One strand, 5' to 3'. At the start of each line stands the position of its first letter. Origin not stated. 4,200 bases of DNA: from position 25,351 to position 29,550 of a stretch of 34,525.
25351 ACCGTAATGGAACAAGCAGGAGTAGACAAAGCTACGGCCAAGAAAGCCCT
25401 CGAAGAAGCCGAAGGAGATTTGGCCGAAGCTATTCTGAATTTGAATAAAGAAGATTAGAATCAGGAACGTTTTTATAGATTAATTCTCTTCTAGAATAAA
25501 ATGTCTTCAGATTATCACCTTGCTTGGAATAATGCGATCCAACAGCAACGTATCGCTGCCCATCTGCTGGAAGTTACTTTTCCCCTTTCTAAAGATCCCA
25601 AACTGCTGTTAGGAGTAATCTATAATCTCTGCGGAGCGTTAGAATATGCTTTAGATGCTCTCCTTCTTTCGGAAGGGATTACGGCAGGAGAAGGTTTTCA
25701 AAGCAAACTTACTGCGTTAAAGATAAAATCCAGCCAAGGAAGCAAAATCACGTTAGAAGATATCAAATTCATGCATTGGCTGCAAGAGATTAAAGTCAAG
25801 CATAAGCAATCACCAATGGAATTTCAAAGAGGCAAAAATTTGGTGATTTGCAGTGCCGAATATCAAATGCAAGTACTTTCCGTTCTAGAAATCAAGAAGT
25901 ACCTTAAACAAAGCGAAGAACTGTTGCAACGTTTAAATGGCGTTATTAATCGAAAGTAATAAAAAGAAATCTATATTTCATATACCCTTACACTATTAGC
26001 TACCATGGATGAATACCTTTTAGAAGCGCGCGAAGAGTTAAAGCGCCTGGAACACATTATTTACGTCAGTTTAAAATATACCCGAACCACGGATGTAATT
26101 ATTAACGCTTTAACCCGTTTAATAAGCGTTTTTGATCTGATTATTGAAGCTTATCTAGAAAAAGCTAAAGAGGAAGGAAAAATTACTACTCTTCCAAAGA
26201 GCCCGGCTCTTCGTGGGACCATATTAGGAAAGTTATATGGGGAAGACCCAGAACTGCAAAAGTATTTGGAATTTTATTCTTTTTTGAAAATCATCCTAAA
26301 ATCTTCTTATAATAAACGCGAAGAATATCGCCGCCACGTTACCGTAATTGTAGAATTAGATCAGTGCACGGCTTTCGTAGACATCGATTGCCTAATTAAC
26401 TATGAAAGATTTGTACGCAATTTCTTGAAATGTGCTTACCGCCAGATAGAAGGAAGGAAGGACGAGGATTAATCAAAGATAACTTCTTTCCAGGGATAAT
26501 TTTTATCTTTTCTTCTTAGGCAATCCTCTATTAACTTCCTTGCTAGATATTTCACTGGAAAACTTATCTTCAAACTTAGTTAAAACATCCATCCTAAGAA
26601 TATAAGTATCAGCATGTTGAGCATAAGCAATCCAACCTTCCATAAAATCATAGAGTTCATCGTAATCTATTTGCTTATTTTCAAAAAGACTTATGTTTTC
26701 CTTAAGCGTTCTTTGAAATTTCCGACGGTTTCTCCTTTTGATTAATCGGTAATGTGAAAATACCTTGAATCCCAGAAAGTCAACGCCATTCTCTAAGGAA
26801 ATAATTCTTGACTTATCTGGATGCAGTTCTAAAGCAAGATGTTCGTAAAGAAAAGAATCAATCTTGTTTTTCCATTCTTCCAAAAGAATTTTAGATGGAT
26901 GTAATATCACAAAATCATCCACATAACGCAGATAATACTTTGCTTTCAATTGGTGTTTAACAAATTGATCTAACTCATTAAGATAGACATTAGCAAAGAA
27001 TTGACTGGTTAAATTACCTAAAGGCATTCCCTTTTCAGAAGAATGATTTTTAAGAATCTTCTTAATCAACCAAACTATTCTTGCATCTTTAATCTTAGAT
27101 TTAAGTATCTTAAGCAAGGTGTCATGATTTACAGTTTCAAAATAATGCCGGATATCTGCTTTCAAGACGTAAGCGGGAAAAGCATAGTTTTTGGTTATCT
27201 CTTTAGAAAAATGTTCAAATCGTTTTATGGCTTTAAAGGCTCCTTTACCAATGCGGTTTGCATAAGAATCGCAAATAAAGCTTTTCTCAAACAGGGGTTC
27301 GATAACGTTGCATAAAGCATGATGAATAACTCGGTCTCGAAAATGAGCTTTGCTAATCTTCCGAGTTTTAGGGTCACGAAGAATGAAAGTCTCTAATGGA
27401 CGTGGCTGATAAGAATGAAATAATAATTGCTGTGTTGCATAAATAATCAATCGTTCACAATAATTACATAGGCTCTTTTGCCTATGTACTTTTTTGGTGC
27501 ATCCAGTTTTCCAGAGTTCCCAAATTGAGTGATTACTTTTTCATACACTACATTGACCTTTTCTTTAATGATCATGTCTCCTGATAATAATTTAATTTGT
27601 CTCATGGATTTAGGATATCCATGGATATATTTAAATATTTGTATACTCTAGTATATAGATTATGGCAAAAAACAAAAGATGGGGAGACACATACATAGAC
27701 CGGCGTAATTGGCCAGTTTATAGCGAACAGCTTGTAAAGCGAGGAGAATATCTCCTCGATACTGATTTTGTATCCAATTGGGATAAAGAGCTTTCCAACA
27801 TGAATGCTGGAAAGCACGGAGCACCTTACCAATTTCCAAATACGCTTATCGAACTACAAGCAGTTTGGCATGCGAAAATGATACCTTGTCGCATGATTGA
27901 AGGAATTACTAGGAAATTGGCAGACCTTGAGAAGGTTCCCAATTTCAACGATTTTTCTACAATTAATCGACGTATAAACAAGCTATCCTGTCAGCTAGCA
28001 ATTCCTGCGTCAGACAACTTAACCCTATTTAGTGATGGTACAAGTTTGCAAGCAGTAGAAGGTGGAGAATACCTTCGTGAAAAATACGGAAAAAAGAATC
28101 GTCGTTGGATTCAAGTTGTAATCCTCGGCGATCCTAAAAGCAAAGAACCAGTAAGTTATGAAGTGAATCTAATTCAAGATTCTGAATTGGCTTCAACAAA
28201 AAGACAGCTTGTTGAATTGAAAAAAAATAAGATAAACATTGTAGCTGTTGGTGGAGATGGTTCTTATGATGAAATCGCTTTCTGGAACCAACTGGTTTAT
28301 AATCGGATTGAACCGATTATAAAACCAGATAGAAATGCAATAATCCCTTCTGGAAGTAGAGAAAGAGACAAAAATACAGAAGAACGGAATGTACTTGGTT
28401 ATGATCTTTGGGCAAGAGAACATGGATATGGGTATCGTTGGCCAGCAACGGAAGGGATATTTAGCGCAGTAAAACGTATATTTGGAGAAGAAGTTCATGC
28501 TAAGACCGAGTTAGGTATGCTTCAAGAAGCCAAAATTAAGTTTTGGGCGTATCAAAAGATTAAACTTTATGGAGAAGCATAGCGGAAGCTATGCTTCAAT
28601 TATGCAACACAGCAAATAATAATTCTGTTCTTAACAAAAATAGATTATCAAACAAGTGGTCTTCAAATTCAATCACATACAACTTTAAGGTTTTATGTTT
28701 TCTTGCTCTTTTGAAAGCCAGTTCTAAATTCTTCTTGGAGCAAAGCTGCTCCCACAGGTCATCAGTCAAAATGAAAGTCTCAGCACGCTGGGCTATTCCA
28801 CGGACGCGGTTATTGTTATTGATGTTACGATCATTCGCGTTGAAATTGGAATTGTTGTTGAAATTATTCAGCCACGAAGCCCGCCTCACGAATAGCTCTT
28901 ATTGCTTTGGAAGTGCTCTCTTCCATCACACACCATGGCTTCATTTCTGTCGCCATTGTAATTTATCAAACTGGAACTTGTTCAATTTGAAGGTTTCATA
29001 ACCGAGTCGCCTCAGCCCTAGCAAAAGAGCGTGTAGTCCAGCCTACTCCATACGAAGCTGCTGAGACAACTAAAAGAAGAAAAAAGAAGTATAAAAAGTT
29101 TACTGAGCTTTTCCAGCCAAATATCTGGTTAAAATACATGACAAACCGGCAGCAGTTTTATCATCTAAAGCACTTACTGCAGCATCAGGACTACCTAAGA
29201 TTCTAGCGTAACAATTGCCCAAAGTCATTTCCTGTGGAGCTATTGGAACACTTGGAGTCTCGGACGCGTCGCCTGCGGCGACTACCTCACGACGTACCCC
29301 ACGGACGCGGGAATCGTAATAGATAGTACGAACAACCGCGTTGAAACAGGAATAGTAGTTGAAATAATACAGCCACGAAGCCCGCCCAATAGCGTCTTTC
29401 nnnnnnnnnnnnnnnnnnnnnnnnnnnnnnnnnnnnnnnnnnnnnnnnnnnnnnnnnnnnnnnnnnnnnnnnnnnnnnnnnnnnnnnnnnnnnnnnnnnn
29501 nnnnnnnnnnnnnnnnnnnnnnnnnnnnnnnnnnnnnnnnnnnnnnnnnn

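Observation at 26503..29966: Diversity-generating retroelement: TR/VR pair with adenine-restricted mismatches next to a DGR-type RT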

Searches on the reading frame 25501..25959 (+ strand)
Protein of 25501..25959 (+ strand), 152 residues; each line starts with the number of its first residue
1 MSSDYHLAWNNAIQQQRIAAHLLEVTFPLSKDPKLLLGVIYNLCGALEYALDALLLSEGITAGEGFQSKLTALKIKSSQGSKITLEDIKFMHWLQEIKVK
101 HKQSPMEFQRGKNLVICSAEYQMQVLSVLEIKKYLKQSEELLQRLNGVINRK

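Call 7: search_protein_families(library=pfam, max_evalue=0.1, proteins=[window:25501-25959:+])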
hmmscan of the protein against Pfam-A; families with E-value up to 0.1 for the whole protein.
window:25501-25959:+ (152 aa): 0 families

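Call 8: search_protein_families(library=ncbifam, max_evalue=0.1, proteins=[window:25501-25959:+])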
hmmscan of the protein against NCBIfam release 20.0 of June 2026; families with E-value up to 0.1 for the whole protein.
window:25501-25959:+ (152 aa): 0 families

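Call 34: search_solved_structures(query=window:25501-25959:+, max_evalue=10)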
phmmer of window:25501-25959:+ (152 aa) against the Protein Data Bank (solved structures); distinct sequences matched with E-value up to 10: 3.
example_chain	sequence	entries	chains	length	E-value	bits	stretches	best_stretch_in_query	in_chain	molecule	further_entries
5wt7_A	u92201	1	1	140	0.15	15.7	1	56-101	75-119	Periostin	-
5yjh_A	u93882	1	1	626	0.84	13.3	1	56-101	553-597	Periostin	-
5yjg_A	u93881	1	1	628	0.85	13.2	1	56-101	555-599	Periostin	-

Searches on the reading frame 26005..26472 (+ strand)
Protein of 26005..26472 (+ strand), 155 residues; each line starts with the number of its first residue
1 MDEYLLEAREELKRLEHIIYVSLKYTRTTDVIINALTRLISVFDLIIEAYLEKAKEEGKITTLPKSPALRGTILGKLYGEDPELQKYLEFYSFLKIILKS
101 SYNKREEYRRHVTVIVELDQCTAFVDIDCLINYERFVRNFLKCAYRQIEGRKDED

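Call 7: search_protein_families(library=pfam, max_evalue=0.1, proteins=[window:26005-26472:+])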
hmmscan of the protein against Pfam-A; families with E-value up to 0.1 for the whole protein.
window:26005-26472:+ (155 aa): 0 families

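Call 8: search_protein_families(library=ncbifam, max_evalue=0.1, proteins=[window:26005-26472:+])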
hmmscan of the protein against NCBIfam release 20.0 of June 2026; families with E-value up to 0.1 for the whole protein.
window:26005-26472:+ (155 aa): 0 families

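Call 33: search_solved_structures(query=window:26005-26472:+, max_evalue=10)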
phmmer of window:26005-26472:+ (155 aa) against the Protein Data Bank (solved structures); distinct sequences matched with E-value up to 10: 5.
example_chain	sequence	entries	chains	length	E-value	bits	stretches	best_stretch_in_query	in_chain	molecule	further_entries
1nzi_A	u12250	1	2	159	0.0053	20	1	81-140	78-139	Complement C1s component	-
4lmf_A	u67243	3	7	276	0.015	18.5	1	81-139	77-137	Complement C1s subcomponent heavy chain | Complement C1s subcomponent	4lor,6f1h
6f1c_D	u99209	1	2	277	0.015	18.5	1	81-139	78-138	Complement C1s subcomponent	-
9x1h_B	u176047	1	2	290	0.017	18.4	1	81-139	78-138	Complement C1s subcomponent heavy chain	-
7emf_4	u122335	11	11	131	0.34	14.1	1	76-143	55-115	Mediator of RNA polymerase II transcription subunit 31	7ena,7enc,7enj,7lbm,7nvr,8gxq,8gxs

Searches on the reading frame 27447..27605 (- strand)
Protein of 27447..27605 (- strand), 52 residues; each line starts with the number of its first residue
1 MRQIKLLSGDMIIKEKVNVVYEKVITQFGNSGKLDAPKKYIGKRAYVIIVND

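Call 7: search_protein_families(library=pfam, max_evalue=0.1, proteins=[window:27447-27605:-])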
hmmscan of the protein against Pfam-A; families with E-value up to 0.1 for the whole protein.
window:27447-27605:- (52 aa): 1 family
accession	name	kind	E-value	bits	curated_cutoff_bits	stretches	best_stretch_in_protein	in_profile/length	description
PF09853.14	DUF2080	-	3.5e-15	55.9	21.5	1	16-52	13-49/50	Putative transposon-encoded protein (DUF2080)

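Call 8: search_protein_families(library=ncbifam, max_evalue=0.1, proteins=[window:27447-27605:-])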
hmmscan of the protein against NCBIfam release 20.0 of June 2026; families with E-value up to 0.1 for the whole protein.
window:27447-27605:- (52 aa): 1 family
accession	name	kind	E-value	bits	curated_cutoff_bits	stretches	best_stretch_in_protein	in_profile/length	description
NF033496.0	DUF2080_fam_acc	subfamily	4e-13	48.7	22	1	20-50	3-33/34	DUF2080 family transposase-associated protein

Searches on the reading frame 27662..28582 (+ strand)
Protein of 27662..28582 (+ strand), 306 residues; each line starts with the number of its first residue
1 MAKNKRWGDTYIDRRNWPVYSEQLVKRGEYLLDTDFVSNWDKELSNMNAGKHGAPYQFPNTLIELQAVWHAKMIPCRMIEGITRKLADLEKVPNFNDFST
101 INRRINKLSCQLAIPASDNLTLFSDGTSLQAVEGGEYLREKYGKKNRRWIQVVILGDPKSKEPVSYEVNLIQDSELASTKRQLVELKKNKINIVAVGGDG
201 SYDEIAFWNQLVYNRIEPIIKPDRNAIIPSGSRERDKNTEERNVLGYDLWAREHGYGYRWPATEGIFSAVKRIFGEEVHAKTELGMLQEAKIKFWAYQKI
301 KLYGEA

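Call 7: search_protein_families(library=pfam, max_evalue=0.1, proteins=[window:27662-28582:+])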
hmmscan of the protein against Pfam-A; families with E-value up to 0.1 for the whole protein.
window:27662-28582:+ (306 aa): 3 families
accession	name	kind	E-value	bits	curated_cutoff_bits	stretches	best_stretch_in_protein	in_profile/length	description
PF13737.12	DDE_Tnp_1_5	-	3e-10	40.9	28.1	1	26-130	2-108/112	Transposase DDE domain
PF01609.27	DDE_Tnp_1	-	6.1e-07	29.8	23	1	123-297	8-198/200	Transposase DDE domain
PF00781.29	DAGK_cat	-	0.091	12.8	23.6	0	164-232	29-91/125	Diacylglycerol kinase catalytic domain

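Call 8: search_protein_families(library=ncbifam, max_evalue=0.1, proteins=[window:27662-28582:+])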
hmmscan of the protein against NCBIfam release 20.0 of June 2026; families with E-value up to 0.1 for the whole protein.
window:27662-28582:+ (306 aa): 1 family
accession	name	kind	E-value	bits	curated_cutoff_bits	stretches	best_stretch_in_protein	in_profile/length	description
NF033579.1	transpos_IS5_2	equivalog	2.1e-41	142.3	140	1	15-298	1-286/289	IS5 family transposase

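Call 51: list_cluster_members(proteins=[window:27662-28582:+, window:27447-27605:-, window:29100-29966:-])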
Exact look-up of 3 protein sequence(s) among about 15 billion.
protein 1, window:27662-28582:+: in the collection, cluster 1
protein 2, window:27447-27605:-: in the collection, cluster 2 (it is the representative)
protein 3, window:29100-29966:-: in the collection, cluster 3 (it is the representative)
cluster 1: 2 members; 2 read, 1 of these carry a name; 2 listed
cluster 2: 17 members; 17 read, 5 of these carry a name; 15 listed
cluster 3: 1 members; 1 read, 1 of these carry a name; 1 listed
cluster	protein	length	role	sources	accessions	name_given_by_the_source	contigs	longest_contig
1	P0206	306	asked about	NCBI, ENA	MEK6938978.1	MAG: IS5 family transposase [Nanoarchaeota archaeon]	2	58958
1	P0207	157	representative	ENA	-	-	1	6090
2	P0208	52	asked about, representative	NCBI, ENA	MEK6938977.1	MAG: DUF2080 family transposase-associated protein [Nanoarchaeota archaeon]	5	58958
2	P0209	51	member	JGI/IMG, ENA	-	putative transposon-encoded protein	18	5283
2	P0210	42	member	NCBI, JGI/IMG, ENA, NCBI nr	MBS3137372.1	DUF2080 family transposase-associated protein [Candidatus Woesearchaeota archaeon]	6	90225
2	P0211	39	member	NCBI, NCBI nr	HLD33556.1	MAG TPA: DUF2080 family transposase-associated protein [Candidatus Nanoarchaeia archaeon] | DUF2080 family transposase-associated protein [Candidatus Nanoarchaeia archaeon]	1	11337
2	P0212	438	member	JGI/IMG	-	multiple sugar transport system substrate-binding protein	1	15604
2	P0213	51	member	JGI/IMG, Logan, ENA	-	-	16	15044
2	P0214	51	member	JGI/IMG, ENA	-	-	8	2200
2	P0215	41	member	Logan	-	-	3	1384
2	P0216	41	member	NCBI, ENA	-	-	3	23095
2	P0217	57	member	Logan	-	-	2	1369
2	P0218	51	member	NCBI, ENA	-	-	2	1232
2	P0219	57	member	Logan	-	-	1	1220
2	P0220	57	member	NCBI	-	-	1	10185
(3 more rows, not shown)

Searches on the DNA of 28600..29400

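Call 65: search_rna_families(source=window, start=28600, end=29400, threshold=evalue, max_evalue=10)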
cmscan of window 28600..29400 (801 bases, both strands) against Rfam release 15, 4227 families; matches with E-value up to 10: 3.
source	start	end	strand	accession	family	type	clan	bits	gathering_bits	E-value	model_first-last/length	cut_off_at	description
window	28931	29063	-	RF03106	RT-11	Gene; sRNA;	-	78.6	143.5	1.3e-16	1-147/147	no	RT-11 RNA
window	28887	29074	-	RF03019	RT-16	Gene; sRNA;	-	48.9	50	2.5e-06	1-158/158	no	RT-16 RNA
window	29231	29352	+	RF03064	RAGATH-18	Gene; sRNA;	-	18.8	44.9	1.3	1-71/71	no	RAGATH-18 RNA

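Call 67: search_rna_families(source=window, start=28850, end=29120, threshold=evalue, max_evalue=0.01, show_alignments=2)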
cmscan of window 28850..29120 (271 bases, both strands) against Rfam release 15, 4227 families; matches with E-value up to 0.01: 2.
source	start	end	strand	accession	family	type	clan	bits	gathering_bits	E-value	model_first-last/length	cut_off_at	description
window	28931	29063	-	RF03106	RT-11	Gene; sRNA;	-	78.6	143.5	4.5e-17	1-147/147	no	RT-11 RNA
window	28887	29074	-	RF03019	RT-16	Gene; sRNA;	-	48.9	50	8.3e-07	1-158/158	no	RT-16 RNA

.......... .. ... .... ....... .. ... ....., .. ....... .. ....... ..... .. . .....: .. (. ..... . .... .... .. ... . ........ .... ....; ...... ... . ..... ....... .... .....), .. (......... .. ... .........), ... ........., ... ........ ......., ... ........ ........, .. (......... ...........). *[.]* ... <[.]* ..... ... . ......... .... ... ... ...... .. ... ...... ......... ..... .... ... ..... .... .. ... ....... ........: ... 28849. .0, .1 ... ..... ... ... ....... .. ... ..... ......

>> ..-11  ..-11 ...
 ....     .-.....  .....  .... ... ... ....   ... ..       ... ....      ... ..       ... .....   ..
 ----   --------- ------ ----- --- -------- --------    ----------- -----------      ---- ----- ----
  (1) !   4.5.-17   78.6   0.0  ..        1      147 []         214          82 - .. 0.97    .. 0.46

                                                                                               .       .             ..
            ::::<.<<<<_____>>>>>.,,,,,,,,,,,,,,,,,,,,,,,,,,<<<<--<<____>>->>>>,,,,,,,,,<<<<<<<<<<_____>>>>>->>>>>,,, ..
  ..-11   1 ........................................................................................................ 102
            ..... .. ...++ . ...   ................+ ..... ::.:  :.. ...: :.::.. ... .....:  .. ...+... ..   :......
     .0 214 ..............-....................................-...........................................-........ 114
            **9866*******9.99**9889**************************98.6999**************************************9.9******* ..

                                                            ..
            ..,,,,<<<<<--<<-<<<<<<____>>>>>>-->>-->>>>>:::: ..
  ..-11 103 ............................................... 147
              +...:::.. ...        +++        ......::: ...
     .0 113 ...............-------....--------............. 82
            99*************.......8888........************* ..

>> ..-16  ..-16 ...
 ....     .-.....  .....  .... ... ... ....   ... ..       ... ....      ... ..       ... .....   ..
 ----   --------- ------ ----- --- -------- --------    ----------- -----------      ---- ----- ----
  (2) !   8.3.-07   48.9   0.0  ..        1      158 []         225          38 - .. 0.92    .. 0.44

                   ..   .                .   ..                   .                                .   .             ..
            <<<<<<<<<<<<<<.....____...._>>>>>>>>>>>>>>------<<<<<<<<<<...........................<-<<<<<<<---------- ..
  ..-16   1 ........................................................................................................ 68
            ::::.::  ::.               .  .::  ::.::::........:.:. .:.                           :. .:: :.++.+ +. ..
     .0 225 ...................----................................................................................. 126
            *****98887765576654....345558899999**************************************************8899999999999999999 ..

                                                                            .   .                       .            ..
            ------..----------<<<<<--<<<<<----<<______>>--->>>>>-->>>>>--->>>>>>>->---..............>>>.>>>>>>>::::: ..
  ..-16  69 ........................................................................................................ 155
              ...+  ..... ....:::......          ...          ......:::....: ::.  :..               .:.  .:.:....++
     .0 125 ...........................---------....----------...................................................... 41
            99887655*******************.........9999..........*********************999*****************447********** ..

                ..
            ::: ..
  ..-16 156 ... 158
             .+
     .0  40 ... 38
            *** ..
